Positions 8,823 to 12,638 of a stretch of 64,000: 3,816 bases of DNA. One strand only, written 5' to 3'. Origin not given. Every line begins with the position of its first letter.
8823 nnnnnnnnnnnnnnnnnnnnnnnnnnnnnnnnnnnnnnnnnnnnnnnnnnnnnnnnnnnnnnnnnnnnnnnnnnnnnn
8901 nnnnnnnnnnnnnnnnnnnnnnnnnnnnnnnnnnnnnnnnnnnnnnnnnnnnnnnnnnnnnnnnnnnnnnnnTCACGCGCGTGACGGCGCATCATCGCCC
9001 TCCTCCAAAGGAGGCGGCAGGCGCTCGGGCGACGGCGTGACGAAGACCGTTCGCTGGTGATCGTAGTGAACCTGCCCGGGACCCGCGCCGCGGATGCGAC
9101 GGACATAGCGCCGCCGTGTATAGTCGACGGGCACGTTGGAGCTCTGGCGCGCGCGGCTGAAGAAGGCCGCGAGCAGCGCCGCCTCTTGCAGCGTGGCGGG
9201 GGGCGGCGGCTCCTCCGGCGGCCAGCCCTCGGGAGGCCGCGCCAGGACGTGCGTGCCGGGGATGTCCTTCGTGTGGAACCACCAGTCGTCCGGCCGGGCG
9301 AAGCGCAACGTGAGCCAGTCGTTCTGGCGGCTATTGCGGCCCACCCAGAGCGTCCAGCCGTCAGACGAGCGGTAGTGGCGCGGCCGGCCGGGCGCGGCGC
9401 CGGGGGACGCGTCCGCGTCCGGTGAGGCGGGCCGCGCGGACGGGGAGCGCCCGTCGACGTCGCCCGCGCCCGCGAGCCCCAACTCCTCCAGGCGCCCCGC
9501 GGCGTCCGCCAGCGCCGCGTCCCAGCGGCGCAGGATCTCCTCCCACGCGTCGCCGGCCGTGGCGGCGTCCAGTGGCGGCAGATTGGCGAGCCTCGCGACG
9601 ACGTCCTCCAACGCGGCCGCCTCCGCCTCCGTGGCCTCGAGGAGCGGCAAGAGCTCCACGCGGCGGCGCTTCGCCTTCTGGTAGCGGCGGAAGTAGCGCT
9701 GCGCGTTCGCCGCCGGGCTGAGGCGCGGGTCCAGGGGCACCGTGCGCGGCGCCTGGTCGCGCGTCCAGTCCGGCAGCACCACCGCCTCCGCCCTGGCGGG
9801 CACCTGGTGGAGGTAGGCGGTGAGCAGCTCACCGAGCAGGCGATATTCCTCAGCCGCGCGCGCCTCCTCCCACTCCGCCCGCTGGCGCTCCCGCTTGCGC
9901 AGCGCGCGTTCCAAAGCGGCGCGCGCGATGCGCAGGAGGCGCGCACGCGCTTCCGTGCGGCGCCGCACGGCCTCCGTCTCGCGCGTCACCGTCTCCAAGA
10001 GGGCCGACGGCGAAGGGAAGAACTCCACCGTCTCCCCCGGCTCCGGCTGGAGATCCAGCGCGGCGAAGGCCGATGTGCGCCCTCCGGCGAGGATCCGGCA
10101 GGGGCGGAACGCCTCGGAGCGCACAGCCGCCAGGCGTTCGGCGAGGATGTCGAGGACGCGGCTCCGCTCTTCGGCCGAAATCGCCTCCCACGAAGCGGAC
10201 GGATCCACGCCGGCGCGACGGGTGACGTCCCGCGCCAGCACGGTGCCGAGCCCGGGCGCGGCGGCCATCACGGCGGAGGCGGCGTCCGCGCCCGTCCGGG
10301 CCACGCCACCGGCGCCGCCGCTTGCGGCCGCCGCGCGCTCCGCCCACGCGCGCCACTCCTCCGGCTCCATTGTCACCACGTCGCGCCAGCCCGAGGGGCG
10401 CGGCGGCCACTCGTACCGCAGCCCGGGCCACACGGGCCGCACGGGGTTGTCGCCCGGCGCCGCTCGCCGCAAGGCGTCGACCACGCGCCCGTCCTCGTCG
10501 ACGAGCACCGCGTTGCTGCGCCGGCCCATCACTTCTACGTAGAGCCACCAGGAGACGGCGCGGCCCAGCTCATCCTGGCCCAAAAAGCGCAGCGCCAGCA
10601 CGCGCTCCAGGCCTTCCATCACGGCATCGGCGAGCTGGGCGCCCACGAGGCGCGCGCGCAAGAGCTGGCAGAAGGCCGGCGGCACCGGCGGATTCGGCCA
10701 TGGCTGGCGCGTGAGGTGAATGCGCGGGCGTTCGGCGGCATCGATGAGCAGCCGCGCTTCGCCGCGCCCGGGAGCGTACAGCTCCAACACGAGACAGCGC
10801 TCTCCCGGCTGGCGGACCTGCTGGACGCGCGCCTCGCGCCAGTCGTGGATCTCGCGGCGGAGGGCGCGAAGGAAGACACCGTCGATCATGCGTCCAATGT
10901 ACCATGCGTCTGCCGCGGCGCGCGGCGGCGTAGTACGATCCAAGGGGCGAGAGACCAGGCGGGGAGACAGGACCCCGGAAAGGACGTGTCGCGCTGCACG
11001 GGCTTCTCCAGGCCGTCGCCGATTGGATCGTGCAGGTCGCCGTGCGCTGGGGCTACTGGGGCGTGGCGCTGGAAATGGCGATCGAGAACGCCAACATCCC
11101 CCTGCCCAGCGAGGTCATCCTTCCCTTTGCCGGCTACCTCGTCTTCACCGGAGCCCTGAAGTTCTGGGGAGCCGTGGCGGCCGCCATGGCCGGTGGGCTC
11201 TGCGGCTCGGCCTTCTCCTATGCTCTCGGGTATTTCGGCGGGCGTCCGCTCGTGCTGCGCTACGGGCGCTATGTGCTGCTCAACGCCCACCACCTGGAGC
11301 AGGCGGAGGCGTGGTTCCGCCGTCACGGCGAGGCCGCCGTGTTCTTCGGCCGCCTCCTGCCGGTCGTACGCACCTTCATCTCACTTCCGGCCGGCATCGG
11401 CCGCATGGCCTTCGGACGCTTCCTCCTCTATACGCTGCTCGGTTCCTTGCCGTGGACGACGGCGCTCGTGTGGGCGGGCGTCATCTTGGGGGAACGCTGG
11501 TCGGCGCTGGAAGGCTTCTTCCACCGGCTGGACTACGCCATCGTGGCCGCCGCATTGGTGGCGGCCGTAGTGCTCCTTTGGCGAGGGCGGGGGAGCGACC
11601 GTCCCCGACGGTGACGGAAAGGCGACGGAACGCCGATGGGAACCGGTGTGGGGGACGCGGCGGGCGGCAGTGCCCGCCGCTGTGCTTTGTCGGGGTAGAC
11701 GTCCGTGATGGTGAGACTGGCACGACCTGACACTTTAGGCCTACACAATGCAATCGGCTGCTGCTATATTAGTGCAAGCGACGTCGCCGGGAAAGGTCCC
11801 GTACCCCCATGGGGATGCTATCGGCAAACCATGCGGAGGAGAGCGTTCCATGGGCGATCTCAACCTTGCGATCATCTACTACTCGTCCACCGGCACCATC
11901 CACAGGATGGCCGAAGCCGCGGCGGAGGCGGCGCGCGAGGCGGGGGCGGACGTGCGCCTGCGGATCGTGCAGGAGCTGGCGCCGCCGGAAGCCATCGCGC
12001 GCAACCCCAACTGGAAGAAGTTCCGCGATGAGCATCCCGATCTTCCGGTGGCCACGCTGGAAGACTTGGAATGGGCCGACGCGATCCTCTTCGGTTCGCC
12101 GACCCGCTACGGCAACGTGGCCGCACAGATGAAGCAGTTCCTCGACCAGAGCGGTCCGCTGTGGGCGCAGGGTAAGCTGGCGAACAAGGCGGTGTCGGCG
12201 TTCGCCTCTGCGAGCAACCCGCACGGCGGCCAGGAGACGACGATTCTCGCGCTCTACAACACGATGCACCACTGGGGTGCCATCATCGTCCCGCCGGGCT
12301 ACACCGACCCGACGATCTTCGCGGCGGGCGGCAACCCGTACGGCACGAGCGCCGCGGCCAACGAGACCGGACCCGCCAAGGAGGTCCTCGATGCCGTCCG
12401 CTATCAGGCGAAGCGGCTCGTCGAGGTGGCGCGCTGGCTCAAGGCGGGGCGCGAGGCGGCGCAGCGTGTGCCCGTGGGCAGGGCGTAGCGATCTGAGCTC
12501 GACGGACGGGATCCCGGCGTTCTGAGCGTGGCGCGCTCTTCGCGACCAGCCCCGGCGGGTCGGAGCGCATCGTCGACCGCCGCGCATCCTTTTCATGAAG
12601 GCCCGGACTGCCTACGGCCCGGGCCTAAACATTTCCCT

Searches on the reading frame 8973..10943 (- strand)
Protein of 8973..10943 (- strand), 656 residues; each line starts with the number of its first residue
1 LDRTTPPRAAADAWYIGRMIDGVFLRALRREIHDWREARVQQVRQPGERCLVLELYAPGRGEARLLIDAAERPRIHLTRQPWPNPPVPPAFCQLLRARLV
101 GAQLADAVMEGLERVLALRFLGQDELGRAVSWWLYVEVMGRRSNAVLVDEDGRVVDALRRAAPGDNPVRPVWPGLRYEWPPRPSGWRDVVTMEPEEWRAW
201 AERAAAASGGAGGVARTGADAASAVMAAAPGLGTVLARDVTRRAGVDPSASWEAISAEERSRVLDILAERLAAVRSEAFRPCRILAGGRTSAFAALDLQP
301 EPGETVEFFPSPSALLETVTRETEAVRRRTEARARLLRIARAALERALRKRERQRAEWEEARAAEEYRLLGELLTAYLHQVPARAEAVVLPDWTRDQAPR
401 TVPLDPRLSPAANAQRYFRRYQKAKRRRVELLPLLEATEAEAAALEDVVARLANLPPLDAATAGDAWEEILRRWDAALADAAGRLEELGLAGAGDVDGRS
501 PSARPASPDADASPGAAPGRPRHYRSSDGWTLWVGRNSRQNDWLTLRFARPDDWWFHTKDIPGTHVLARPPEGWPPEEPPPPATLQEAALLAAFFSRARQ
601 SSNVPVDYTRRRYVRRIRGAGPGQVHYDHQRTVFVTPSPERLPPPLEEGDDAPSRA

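Call 57: search_protein_families(library=pfam, proteins=[window:8973-10943:-], max_evalue=0.0001)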
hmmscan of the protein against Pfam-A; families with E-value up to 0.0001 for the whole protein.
window:8973-10943:- (656 aa): 2 families
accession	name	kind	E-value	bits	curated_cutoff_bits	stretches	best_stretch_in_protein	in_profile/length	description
PF05833.16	NFACT_N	-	7.1e-95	318.9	31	1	21-454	1-423/456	NFACT N-terminal and middle domains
PF05670.18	NFACT-R_1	-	2.9e-10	41.1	29.8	1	522-619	3-98/112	NFACT protein RNA binding domain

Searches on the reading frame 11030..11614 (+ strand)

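Call 37: search_protein_families(library=pfam, proteins=[window:11030-11614:+], max_evalue=0.01)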
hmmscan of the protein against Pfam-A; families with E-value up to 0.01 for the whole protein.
window:11030-11614:+ (194 aa): 1 family
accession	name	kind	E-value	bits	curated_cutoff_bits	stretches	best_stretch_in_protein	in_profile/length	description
PF09335.16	VTT_dom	-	3.7e-24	86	33.9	1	26-150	2-121/123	VTT domain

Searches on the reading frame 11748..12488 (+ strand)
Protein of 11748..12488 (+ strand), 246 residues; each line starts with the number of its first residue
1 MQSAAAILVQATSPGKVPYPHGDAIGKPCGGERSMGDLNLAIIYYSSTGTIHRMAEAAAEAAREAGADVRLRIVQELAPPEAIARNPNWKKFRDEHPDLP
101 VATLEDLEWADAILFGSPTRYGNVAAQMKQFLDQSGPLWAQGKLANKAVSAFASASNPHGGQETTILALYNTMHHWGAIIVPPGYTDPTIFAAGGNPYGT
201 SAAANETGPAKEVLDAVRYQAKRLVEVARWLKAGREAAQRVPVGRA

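Call 37: search_protein_families(library=pfam, proteins=[window:11748-12488:+], max_evalue=0.01)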
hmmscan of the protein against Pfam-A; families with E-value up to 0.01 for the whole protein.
window:11748-12488:+ (246 aa): 4 families
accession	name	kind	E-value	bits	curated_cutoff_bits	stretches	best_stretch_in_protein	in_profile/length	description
PF03358.20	FMN_red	-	3.3e-17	62.9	24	1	48-185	13-144/152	NADPH-dependent FMN reductase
PF00258.30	Flavodoxin_1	-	2.8e-11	44.2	25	1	42-166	1-132/143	Flavodoxin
PF02525.22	Flavodoxin_2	-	2.6e-09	37.5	27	1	44-183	7-172/198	Flavodoxin-like fold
PF12724.12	Flavodoxin_5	-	8.3e-07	29.9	27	1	105-153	39-82/145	Flavodoxin domain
